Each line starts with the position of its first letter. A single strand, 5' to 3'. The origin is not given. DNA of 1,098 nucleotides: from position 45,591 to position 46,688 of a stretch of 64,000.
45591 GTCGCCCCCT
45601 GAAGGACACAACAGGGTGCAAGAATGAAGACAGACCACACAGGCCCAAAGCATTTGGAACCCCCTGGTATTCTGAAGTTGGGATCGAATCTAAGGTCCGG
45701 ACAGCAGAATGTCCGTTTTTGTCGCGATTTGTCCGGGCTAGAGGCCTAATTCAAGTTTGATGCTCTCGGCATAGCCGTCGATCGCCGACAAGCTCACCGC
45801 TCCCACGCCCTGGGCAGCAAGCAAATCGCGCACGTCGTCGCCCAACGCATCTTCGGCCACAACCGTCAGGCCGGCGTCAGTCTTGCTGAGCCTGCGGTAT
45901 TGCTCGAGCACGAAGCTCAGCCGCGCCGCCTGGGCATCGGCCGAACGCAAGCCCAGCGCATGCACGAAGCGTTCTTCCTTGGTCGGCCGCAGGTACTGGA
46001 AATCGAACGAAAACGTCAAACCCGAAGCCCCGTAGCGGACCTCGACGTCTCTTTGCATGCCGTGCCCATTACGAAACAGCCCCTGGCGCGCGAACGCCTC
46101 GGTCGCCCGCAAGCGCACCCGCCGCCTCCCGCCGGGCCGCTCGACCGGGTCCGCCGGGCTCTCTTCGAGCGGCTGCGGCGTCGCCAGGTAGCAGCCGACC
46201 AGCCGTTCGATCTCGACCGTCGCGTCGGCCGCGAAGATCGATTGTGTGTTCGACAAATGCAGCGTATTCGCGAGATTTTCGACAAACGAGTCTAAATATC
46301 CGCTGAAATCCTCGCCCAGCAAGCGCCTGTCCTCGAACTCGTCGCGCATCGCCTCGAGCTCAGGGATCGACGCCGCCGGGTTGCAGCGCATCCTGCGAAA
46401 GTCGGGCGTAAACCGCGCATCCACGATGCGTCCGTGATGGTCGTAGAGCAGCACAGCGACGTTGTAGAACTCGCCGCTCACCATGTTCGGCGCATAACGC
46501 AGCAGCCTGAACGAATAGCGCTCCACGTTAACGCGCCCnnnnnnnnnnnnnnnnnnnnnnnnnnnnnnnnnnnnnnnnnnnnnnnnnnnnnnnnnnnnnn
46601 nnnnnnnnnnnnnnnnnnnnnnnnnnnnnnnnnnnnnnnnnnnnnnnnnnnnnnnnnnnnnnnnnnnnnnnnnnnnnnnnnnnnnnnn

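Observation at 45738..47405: Monocistronic fusion of a HipA-like kinase domain with a DUF3037-like domain and an unassigned C-terminal module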

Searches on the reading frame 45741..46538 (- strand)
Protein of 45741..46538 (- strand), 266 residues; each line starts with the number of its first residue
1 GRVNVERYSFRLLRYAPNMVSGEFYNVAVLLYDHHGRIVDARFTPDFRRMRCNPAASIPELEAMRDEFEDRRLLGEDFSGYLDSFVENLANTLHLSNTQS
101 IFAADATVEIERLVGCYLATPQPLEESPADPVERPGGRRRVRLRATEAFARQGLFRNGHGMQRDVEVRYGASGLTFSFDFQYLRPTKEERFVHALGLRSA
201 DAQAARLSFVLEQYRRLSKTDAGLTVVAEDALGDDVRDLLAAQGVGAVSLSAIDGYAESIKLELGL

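Call 31: find_homologous_proteins(query=window:45741-46538:-, max_evalue=0.001)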
Query window:45741-46538:- (266 aa): 53 proteins with E <= 0.001 among 3764 candidates.
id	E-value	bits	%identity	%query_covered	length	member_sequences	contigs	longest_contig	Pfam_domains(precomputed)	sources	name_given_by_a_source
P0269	1.5e-151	521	93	95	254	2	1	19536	PF11236.14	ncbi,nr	ncbi:MAG: DUF3037 domain-containing protein [Acidobacteria bacterium]|nr:DUF3037 domain-containing p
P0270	3.0e-122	425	76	98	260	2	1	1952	PF11236.14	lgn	-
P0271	9.0e-114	398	71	97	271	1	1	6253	PF11236.14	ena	-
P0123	1.6e-113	397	71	97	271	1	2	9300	PF11236.14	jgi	jgi:hypothetical protein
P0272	1.4e-107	377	68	98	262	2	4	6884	PF11236.14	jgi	jgi:hypothetical protein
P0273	1.0e-94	335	59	97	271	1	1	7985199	PF11236.14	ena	-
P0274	1.9e-90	321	58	97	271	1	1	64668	PF11236.14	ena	-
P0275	2.6e-90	321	60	97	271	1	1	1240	PF11236.14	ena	-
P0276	1.7e-80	289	53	98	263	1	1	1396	PF11236.14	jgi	-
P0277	1.9e-80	288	56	97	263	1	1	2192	PF11236.14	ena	-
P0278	2.0e-78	282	54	96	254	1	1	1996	PF11236.14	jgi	jgi:hypothetical protein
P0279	7.9e-72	260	50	98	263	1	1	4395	PF11236.14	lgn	-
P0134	5.1e-67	244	49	96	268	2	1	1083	PF11236.14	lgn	-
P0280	4.3e-65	238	49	98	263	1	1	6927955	PF11236.14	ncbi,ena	-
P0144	6.6e-59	218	46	97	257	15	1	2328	PF11236.14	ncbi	-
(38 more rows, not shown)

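Call 33: find_encoding_contigs(protein=P0269, flank=8000, max_places=4)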
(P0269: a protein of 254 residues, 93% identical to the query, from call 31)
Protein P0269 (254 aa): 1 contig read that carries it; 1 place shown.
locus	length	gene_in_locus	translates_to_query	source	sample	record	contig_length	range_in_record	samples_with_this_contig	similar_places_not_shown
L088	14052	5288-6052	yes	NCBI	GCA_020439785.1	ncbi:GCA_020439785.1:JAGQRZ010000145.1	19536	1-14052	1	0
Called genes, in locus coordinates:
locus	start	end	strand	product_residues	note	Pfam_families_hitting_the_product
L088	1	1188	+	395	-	PF22042:EF-G_D2, PF03144:GTP_EFTU_D2 (weak), PF14492:EFG_III, PF03764:EFG_IV, PF00679:EFG_C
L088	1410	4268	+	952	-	PF22310:NMB0315_dom_I (faint), PF01464:SLT, PF23446:LysM1_NFP_LYK (faint), PF00376:MerR (faint), PF13518:HTH_28 (faint), PF01476:LysM, PF01476:LysM, PF01476:LysM, +7 more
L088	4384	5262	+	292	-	PF20613:HipA_2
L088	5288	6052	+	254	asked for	PF11236:DUF3037 (faint)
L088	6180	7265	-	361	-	-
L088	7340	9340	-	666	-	-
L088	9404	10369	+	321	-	PF20030:bpMoxR, PF01078:Mg_chelatase (faint), PF00004:AAA (weak), PF07726:AAA_3, PF07728:AAA_5, PF17863:AAA_lid_2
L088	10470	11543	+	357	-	PF06071:YchF-GTPase_C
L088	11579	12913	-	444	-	PF13620:CarboxypepD_reg, PF13715:CarbopepD_reg_2 (faint), PF22904:NOMO1-like_2nd (faint), PF17802:SpaA (faint), PF13620:CarboxypepD_reg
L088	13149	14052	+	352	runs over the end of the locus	-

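Call 34: find_encoding_contigs(protein=P0270, flank=3000, max_places=3)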
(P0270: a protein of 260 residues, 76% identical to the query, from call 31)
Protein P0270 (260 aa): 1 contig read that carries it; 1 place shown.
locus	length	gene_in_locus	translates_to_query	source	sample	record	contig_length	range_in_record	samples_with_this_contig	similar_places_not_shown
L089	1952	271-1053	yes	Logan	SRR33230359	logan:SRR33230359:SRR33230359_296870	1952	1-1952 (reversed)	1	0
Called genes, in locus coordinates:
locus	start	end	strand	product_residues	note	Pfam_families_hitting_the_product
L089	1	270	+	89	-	?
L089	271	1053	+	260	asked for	PF11236:DUF3037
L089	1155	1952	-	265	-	?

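Call 45: search_protein_families(library=pfam, alignment_id=A2, max_evalue=0.1)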
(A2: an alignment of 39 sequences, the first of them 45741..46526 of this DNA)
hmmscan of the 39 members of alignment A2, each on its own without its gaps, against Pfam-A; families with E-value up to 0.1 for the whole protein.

A. member 1, window:45741-46526:- (262 aa): 2 families
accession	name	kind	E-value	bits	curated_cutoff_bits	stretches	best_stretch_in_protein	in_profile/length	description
PF11236.13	DUF3037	-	4.5e-08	33.8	22.6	1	7-111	2-115/118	Protein of unknown function (DUF3037)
PF08862.16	DUF1829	-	0.03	15.2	22.2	1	166-239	1-77/87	Domain of unknown function DUF1829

B. families by the number of members that match (of 39 scanned): 2 families
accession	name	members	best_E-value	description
PF11236.13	DUF3037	39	1.8e-13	Protein of unknown function (DUF3037)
PF08862.16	DUF1829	6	0.00029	Domain of unknown function DUF1829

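Call 46: search_protein_families(library=padloc, alignment_id=A2, max_evalue=0.01)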
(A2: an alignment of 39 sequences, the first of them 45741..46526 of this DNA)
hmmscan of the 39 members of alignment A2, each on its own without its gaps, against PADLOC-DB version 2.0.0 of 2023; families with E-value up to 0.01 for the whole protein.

A. member 1, window:45741-46526:- (262 aa): 2 families
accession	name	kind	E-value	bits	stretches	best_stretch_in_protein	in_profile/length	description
PDLC04767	PDC-M66B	-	7.4e-09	33.5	1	1-46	1-46/281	-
PDLC04539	PDC-M24B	-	0.0064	14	1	165-240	159-237/255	-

B. families by the number of members that match (of 39 scanned): 2 families
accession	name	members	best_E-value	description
PDLC04767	PDC-M66B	39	2.5e-11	-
PDLC04539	PDC-M24B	4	0.0027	-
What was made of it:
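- On HipAD / DS-6 / PDC-M66 two-gene defence module: PDC-M66B matches 39 of 39 homologues (call 46).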

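Call 49: predict_structure(alignment_id=A2)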
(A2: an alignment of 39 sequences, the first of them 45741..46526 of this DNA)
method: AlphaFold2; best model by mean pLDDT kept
length: 262 residues; sequences in the alignment: 39
mean_pLDDT: 89.4   pTM: 0.52
mean pLDDT of the five models: 89.4, 87.6, 87.4, 87.3, 85.6
residues with pLDDT >= 90: 177; 70-90: 65; 50-70: 10; < 50: 10
segments of 3 or more residues with pLDDT < 50: 120-129
pLDDT, mean of each block of 10 residues (from residue 1): 95 86 96 94 84 90 88 87 89 96 94 74 45 86 95 84 88 96 94 93 95 91 96 96 97 95 87
secondary structure, 60 per line:
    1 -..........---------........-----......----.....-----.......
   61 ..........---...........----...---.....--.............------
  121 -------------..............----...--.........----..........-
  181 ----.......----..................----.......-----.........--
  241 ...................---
elements in order: E2-11 E21-28 E34-39 H44-48 H54-70 H74-84 E89-91 E95-99 H102-114 H134-147 E157-165 E170-179 E185-191 H196-213 E218-224 H230-238 E241-245 H246-259
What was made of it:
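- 46194..46508 (-): DUF3037 domain (residues 7-111 of the 262-aa partner). Pfam E 4.5e-8, 39 of 39 homologues (call 45); confident model (call 49)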

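Call 53: fold_search(model_id=the predicted structure, library=pdb)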
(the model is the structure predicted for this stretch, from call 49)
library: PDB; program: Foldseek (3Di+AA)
matches with E <= 10: 1107; with E <= 0.001: 6
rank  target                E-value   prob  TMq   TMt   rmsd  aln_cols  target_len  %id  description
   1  9u49_A                1.3e-04  1.00  0.32  0.22   5.0       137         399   13  crystal structure of Cdn1 in complex with cA4 (released 2026-02-04)
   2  8q41_B                2.2e-04  1.00  0.37  0.24   4.3       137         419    8  Crystal structure of Can2 (E341A) bound to cA4 and TTTAAA ssDNA (released 2023-11-22)
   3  8q44_B                2.5e-04  1.00  0.35  0.23   4.7       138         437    9  Crystal structure of cA4-bound Can2 (E364R) in complex with oligo-T DNA (released 2023-11-22)
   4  1xmx                  3.7e-04  1.00  0.34  0.25   5.0       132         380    9  Crystal structure of protein VC1899 from Vibrio cholerae (released 2004-11-16)
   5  8q43_A                4.2e-04  1.00  0.37  0.25   4.3       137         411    7  Crystal structure of cA4-bound Can2 (E341A) in complex with oligo-C DNA (released 2023-11-22)
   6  8q3z_A                5.7e-04  1.00  0.37  0.24   4.5       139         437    8  Crystal structure of cA4-bound Can2 from Thermoanaerobacter brockii (released 2023-11-22)
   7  8q44_A                1.0e-03  1.00  0.35  0.23   4.7       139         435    9  Crystal structure of cA4-bound Can2 (E364R) in complex with oligo-T DNA (released 2023-11-22)
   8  8q42_B                1.1e-03  1.00  0.35  0.23   4.7       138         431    8  Crystal structure of cA4-bound Can2 (E341A) in complex with oligo-A DNA (released 2023-11-22)
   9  8q3y_A                1.3e-03  1.00  0.37  0.23   4.1       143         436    8  Crystal structure of apo Can2 from Thermoanaerobacter brockii (released 2023-11-22)
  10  8q42_A                1.8e-03  1.00  0.35  0.23   4.8       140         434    8  Crystal structure of cA4-bound Can2 (E341A) in complex with oligo-A DNA (released 2023-11-22)
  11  6xl1_A                2.1e-03  1.00  0.30  0.21   2.4        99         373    6  crystal structure of cA4-activated Card1(D294N) (released 2020-12-30)
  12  8q41_A                2.7e-03  1.00  0.37  0.24   4.3       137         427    7  Crystal structure of Can2 (E341A) bound to cA4 and TTTAAA ssDNA (released 2023-11-22)
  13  2vld_A                2.7e-03  0.82  0.26  0.28  16.4       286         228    8  crystal structure of a repair endonuclease from Pyrococcus abyssi (released 2009-05-19)
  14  2vld_B                3.3e-03  0.75  0.25  0.28  15.5       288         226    9  crystal structure of a repair endonuclease from Pyrococcus abyssi (released 2009-05-19)
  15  7bdv_D                4.5e-03  1.00  0.34  0.27   4.2       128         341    6  Structure of Can2 from Sulfobacillus thermosulfidooxidans in complex with cyclic tetra-adenylate (cA4) (released 2021-03-03)
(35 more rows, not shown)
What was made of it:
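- On PD-(D/E)xK nucleases (for the C-terminal module): The model topology and Foldseek hits to the Can2/Card1/Cdn1 nuclease domains, VC1899 and NucS (E 1e-4 to 1e-3, probability 1.0) (calls 49, 53)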

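Call 60: search_dna_similar(query=window:45741-46526:-, collection=phages, mode=protein, max_evalue=0.001, max_rows=15)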
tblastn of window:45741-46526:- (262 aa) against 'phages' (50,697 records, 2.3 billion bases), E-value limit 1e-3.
No match.

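Call 61: search_dna_similar(query=window:45741-46526:-, collection=plasmids, mode=protein, max_evalue=0.001, max_rows=15)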
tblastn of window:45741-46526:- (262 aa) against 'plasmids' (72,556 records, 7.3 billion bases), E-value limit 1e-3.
No match.
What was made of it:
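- No phage- or plasmid-borne relatives were found (calls 60, 61).
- Tried and rejected: tblastn of the partner protein against the phage and plasmid collections found nothing (calls 60, 61).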
